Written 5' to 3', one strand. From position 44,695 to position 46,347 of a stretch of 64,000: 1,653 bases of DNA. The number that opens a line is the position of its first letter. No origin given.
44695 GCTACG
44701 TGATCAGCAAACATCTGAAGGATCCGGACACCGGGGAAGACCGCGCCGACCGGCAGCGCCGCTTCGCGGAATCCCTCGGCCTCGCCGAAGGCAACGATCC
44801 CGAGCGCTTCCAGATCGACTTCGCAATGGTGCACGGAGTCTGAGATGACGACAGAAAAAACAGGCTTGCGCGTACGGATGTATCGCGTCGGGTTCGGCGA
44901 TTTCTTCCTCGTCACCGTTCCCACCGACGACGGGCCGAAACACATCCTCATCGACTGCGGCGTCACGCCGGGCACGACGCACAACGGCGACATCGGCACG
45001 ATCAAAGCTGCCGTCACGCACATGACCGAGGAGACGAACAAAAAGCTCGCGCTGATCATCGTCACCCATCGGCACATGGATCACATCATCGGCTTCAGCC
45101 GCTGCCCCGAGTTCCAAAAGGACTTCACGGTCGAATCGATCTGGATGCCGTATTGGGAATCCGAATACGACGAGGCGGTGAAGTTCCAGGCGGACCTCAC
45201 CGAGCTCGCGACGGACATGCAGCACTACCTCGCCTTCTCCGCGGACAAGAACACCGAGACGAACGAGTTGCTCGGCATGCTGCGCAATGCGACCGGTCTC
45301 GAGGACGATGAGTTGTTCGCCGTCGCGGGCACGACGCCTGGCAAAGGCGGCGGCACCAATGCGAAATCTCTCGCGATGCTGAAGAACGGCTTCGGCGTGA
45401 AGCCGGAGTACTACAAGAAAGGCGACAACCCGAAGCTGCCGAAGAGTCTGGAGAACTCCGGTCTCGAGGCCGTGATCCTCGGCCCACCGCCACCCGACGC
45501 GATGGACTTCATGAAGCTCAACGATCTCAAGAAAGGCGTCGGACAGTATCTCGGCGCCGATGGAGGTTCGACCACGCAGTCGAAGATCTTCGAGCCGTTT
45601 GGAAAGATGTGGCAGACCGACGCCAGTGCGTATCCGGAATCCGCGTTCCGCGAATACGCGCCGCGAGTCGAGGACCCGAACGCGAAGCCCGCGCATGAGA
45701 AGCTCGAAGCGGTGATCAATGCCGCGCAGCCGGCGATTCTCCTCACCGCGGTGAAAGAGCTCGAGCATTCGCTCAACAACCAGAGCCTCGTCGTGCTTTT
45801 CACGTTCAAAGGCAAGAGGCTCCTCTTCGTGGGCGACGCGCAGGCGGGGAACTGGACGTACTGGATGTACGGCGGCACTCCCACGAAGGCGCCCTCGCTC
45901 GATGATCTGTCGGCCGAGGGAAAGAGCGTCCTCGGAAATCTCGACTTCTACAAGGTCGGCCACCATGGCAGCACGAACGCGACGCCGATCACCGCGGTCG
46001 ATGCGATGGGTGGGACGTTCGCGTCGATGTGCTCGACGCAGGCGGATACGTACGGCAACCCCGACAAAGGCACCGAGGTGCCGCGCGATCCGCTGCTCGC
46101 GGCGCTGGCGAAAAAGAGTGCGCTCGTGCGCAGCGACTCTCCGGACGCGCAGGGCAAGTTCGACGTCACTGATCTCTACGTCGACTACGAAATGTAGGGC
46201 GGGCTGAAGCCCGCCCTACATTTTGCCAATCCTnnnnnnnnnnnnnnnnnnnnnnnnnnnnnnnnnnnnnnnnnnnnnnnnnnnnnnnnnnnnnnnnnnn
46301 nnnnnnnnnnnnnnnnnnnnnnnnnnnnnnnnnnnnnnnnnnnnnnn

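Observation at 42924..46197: Candidate undescribed two-gene system, copy 1: cytoplasmic HExxH gluzincin-like protein coupled to a ComEC-type MBL hydrolase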

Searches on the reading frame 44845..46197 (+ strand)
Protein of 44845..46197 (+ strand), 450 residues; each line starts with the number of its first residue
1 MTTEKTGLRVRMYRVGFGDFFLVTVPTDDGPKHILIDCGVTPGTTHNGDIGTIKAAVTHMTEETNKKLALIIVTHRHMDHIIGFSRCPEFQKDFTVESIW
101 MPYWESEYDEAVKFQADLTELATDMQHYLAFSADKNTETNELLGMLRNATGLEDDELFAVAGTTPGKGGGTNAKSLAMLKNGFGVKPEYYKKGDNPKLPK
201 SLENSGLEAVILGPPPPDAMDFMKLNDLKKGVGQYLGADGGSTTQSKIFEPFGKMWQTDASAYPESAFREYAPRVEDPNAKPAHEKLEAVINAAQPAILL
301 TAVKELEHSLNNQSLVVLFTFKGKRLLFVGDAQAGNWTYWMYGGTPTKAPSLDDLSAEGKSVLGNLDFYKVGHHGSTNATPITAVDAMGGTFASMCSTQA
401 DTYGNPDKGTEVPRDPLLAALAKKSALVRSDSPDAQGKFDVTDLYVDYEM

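Call 7: search_protein_families(library=pfam, proteins=[window:44845-46197:+], max_evalue=0.1)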
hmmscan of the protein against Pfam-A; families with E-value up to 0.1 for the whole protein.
window:44845-46197:+ (450 aa): 2 families
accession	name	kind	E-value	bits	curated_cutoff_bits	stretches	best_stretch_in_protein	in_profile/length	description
PF00753.33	Lactamase_B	-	4.5e-07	30.4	22.7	1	21-83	9-59/196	Metallo-beta-lactamase superfamily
PF12706.13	Lactamase_B_2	-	4.6e-05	23.5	27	1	34-93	3-57/200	Beta-lactamase superfamily domain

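Call 8: search_protein_families(library=padloc, proteins=[window:44845-46197:+], max_evalue=0.1)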
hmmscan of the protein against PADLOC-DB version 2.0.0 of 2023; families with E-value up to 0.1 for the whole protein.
window:44845-46197:+ (450 aa): 5 families
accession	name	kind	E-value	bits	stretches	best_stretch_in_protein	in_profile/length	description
PDLC03854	LmuA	-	1.2e-19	68.7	2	8-105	3-96/345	-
PDLC02158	Avs1a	-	1.6e-10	38.8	2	8-84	1-67/392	-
PDLC03805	RTasMBL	-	6.3e-09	33.5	2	10-87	3-67/322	DRT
PDLC04675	PDC-M48B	-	4.8e-05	20.7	1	12-81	9-72/291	-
PDLC04676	PDC-M48B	-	7e-05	19.8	1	56-102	47-92/357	-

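Call 9: search_protein_families(library=ncbifam, proteins=[window:44845-46197:+], max_evalue=0.1)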
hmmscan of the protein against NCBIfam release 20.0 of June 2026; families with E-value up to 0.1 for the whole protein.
window:44845-46197:+ (450 aa): 11 families
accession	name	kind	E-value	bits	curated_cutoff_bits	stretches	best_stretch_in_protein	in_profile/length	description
NF041809.1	Avs1a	equivalog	2.5e-12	46.2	420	2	12-84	1-63/387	AVAST type 1 anti-phage system MBL fold metallo-hydrolase Avs1a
NF058524.1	6A-MBL_enzyme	equivalog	2e-06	27.2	220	1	13-87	2-76/346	anti-phage 6A-MBL system MBL-fold protein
TIGR00361.1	ComEC_Rec2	equivalog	8.7e-05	20.8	190.05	1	8-86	441-510/663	DNA internalization-related competence protein ComEC/Rec2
NF002558.0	PRK02126.1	subfamily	0.00028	20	315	1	57-85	37-65/345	ribonuclease Z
NF049846.1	blaAHM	exception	0.0011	17.9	590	0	284-334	168-217/304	AHM family subclass B3-like metallo-beta-lactamase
TIGR03675.1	arCOG00543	equivalog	0.002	16.4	580.2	1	32-81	198-242/631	beta-CASP ribonuclease aCPSF1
TIGR03413.1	GSH_gloB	equivalog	0.0052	16.2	200.8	1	55-86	31-62/248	hydroxyacylglutathione hydrolase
NF047979.1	lactonase_AidB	equivalog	0.006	15.9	360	1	33-102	62-126/271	AidB family quorum-quenching N-acyl homoserine lactonase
NF012229.1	bla_class_B_core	domain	0.0061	16.7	100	1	31-85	24-69/139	metallo-beta-lactamase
NF047419.1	RNase_J1_RnjA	exception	0.023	13.4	820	1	34-83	27-75/549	ribonuclease J1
TIGR04559.1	SoxH_rel_PQQ_2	hypoth_equivalog_domain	0.027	13.9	280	1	55-85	55-85/283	quinoprotein relay system zinc metallohydrolase 2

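Call 16: search_solved_structures(query=window:44845-46197:+, max_evalue=1)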
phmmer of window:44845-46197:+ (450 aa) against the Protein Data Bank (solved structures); distinct sequences matched with E-value up to 1: 1.
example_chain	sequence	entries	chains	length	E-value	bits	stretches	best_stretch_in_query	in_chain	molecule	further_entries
9vc6_A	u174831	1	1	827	0.025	16.6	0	308-409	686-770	Competence protein ComEC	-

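Call 33: find_homologous_proteins(query=window:44845-46197:+)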
Query window:44845-46197:+ (450 aa): 2161 proteins with E <= 0.001 among 8000 candidates; the best 120 are listed.
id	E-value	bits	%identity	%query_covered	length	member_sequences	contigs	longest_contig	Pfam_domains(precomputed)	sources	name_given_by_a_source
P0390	0.0e+0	1014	100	98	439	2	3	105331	PF00753.34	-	-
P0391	3.3e-261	885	86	100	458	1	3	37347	PF00753.34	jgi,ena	-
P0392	5.5e-258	874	85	100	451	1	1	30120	PF00753.34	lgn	-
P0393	4.8e-222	756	75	100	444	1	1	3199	PF00753.34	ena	-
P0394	2.4e-214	730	71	100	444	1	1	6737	PF00753.34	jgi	jgi:beta-lactamase superfamily II metal-dependent hydrolase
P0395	2.8e-214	730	73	97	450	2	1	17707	PF00753.34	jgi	jgi:hypothetical protein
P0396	1.7e-210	718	73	100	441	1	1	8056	PF00753.34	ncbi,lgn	-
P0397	5.5e-196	670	65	99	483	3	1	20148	-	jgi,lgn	jgi:beta-lactamase superfamily II metal-dependent hydrolase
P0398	6.7e-196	670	66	98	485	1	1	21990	-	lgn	-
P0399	1.3e-195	669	65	99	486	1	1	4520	-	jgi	jgi:beta-lactamase superfamily II metal-dependent hydrolase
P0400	1.4e-195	668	65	99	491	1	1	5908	-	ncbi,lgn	ncbi:MAG TPA: MBL fold metallo-hydrolase [Thermoanaerobaculia bacterium]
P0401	3.9e-195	667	67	98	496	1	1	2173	-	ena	-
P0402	4.1e-195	667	64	99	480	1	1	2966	PF00753.34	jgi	-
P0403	1.1e-194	666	65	100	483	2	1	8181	-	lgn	-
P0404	1.5e-194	665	65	100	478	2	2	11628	PF00753.34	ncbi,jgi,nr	ncbi:MAG TPA: MBL fold metallo-hydrolase [Thermoanaerobaculia bacterium]|jgi:beta-lactamase superfam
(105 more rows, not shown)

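Call 56: predict_structure(alignment_id=A3)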
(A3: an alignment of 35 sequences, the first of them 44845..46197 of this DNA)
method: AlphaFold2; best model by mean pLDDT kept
length: 450 residues; sequences in the alignment: 35
mean_pLDDT: 76.4   pTM: 0.81
mean pLDDT of the five models: 76.4, 74.2, 72.9, 65.9, 65.1
residues with pLDDT >= 90: 139; 70-90: 162; 50-70: 103; < 50: 46
segments of 3 or more residues with pLDDT < 50: 1-4, 160-168, 222-227, 229-231, 238-260
pLDDT, mean of each block of 10 residues (from residue 1): 64 89 95 95 63 90 96 92 85 91 84 78 76 67 80 66 42 88 93 95 96 81 47 49 34 38 53 60 59 63 75 92 95 80 70 85 94 79 83 85 61 75 89 73 91
secondary structure, 60 per line:
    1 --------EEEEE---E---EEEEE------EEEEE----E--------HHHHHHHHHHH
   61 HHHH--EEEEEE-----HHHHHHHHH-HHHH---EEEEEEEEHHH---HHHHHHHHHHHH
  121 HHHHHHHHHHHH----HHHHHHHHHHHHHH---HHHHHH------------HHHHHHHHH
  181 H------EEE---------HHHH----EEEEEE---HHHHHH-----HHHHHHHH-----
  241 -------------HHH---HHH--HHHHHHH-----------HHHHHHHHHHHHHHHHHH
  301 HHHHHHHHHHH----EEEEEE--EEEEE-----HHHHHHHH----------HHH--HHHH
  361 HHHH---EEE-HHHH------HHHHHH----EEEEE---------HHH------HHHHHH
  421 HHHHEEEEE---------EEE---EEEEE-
elements in order: E9-13 E21-25 E32-36 H50-64 E67-72 H78-86 H88-91 E95-102 H109-132 H137-150 H154-159 H172-181 E188-190 H200-203 E208-213 H217-222 H228-235 H265-271 H283-311 E316-321 E324-328 H334-341 H357-364 E368-370 H372-375 H382-387 E392-396 H415-424 E425-429 E439-441 E445-449

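Call 59: fold_search(model_id=the predicted structure, library=pdb)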
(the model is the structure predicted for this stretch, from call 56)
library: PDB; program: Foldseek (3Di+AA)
matches with E <= 10: 469; with E <= 0.001: 5
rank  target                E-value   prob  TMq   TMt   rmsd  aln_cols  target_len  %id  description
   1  9ic4                  1.4e-08  1.00  0.43  0.70   7.6       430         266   15  Crystal structure of beta-lactamase-like domain of ComEC from Moorella glycerini (released 2025-10-01)
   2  1wra_A                6.0e-08  1.00  0.39  0.55  12.1       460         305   12  Crystal Structure of Phosphorylcholine Esterase Domain of the Virulence Factor Choline Binding Protein E from Streptoc (released 2005-05-31)
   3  1wra_B                1.3e-07  1.00  0.39  0.55  12.1       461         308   12  Crystal Structure of Phosphorylcholine Esterase Domain of the Virulence Factor Choline Binding Protein E from Streptoc (released 2005-05-31)
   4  2bib                  6.2e-07  1.00  0.40  0.34  12.7       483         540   12  Crystal structure of the complete modular teichioic acid phosphorylcholine esterase Pce (CbpE) from Streptococcus pneumo (released 2005-05-09)
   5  6q55                  6.7e-04  1.00  0.28  0.27  10.3       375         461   11  Crystal structure of Cryptosporidium hominis CPSF3 in complex with Compound 61 (released 2019-11-20)
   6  6m8q_A                1.6e-03  0.99  0.26  0.26   8.8       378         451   11  Cleavage and Polyadenylation Specificity Factor Subunit 3 (CPSF3) in complex with NVP-LTM531 (released 2019-11-27)
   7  3zq4_A                2.0e-03  1.00  0.21  0.17   6.0       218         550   12  Unusual, dual endo- and exo-nuclease activity in the degradosome explained by crystal structure analysis of RNase J1 (released 2011-09-14)
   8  6m8q_B                2.0e-03  0.99  0.21  0.20   7.7       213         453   14  Cleavage and Polyadenylation Specificity Factor Subunit 3 (CPSF3) in complex with NVP-LTM531 (released 2019-11-27)
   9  8r22_C                2.1e-03  0.99  0.22  0.23   7.4       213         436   15  INTS9-INTS11-BRAT1-WDR73 complex (released 2024-07-31)
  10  3zq4_C                2.3e-03  1.00  0.21  0.18   6.0       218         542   12  Unusual, dual endo- and exo-nuclease activity in the degradosome explained by crystal structure analysis of RNase J1 (released 2011-09-14)
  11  9nb1_H                2.6e-03  0.99  0.25  0.24  12.1       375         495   12  CRYO-EM STRUCTURE OF human U7 SNRNP WITH MUTANT LSM11 that disrupts contacts with CPSF73 (released 2026-01-21)
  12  6k6s_B                2.8e-03  1.00  0.28  0.28  10.5       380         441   10  Structure of RNase J1 from Staphylococcus epidermidis (released 2020-10-07)
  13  7y7u_A                2.8e-03  0.98  0.21  0.30   8.4       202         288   16  Dimeric structure of a Quorum-Quenching metallo-hydrolase, LrsL (released 2022-08-31)
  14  3zq4_D                2.9e-03  1.00  0.20  0.17   6.2       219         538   12  Unusual, dual endo- and exo-nuclease activity in the degradosome explained by crystal structure analysis of RNase J1 (released 2011-09-14)
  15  5i0p_B                3.3e-03  0.98  0.20  0.27   7.8       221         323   16  Crystal Structure of a Beta-lactamase domain protein from Burkholderia ambifaria (released 2016-02-17)
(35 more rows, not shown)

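Call 60: search_solved_structures(query=A3, max_evalue=0.1, show_alignments=2)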
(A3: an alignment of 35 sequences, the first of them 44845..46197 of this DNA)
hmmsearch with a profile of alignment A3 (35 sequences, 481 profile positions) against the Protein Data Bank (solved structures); distinct sequences matched with E-value up to 0.1: 4.
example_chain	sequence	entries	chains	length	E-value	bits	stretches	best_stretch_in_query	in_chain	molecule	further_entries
9vc6_A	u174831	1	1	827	3.4e-06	29.2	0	375-419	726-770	Competence protein ComEC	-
30bt_A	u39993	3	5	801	0.0009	21.3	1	9-90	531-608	Beta-lactamase-like domain | ComEC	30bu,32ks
9ic4_A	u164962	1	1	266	0.001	21.1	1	11-90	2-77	Competence protein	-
1wra_A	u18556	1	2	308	0.07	15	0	65-111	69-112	Teichoic acid phosphorylcholine esterase/choline binding protein E (cbpE)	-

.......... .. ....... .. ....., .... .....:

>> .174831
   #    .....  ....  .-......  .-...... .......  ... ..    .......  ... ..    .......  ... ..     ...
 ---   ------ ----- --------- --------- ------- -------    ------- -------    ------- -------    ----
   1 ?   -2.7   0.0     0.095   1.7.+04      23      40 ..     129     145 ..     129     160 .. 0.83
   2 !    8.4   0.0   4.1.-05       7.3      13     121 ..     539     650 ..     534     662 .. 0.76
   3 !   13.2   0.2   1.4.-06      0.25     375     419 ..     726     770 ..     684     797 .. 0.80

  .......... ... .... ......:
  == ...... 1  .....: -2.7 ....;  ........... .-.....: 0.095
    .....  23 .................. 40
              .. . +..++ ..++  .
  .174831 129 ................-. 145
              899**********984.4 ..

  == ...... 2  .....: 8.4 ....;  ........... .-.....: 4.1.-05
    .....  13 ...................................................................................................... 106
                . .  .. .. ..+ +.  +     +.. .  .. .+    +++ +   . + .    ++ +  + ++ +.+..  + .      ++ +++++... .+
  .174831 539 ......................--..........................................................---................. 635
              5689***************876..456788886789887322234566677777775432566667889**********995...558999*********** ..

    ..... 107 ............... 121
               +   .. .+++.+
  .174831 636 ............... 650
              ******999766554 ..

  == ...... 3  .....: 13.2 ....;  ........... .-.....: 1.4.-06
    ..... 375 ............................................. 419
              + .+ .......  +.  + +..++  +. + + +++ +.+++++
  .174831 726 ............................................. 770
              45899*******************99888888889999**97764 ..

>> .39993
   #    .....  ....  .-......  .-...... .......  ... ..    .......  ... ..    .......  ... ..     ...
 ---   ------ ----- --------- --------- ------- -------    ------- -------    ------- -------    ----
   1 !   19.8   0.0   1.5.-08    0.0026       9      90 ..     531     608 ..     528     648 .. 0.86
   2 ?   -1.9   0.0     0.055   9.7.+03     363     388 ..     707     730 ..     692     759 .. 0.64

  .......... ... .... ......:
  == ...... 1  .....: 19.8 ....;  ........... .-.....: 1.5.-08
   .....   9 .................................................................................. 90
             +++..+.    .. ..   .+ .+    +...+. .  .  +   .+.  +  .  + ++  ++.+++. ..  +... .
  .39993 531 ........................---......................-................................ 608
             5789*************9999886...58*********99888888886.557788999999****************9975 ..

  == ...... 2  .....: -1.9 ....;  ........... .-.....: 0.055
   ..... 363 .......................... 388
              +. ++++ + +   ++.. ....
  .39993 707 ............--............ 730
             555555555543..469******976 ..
